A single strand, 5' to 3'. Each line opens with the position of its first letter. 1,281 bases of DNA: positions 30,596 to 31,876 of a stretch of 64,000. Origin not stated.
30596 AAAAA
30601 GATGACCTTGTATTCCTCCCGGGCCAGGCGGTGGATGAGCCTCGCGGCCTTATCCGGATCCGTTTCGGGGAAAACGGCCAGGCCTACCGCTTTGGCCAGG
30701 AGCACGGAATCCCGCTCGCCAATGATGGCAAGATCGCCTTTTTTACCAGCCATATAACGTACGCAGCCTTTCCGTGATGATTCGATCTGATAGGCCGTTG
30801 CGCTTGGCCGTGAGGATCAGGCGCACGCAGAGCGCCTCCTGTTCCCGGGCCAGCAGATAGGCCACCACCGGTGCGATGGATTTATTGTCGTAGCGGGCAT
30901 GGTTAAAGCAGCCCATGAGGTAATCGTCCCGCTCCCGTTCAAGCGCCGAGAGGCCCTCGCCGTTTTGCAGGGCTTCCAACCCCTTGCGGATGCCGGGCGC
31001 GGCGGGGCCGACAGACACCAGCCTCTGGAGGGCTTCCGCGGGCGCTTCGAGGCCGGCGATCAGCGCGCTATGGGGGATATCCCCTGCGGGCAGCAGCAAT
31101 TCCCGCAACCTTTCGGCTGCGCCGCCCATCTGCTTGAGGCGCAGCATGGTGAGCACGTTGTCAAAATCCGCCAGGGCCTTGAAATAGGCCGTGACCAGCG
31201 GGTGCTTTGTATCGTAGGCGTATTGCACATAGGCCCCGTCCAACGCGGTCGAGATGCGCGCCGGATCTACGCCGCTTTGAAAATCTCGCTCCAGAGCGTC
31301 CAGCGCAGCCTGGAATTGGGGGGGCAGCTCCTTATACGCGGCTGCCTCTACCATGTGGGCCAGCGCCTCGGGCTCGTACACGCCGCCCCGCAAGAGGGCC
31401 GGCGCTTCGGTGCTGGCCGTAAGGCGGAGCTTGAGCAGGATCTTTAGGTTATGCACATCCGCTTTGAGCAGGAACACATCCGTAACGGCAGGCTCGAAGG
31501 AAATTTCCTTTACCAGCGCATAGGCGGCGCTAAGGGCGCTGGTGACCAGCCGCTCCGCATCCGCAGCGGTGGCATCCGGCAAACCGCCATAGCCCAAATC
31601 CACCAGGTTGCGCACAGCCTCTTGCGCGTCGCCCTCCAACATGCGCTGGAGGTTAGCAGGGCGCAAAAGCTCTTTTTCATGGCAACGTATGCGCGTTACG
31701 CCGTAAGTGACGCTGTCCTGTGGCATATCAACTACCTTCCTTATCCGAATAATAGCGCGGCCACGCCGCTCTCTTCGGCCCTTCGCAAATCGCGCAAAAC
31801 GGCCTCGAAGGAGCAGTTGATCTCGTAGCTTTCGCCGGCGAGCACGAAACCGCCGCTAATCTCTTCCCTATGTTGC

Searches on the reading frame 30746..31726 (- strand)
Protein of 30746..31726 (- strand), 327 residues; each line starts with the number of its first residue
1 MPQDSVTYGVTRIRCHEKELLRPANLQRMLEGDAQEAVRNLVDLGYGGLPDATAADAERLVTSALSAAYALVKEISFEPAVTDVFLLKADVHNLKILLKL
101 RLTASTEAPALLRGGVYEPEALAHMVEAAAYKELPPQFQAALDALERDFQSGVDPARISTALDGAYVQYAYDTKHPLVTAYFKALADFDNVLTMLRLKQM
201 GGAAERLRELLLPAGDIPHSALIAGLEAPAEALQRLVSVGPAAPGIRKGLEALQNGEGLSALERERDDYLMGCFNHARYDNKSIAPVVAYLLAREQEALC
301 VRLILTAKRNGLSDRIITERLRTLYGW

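Call 67: search_protein_families(library=pfam, proteins=[window:30746-31726:-], max_evalue=0.0001)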
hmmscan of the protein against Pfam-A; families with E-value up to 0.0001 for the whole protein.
window:30746-31726:- (327 aa): 1 family
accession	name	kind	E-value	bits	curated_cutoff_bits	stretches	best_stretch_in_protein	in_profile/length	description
PF01992.21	vATP-synt_AC39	-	4.3e-49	168.1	29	1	10-320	2-339/339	ATP synthase (C/AC39) subunit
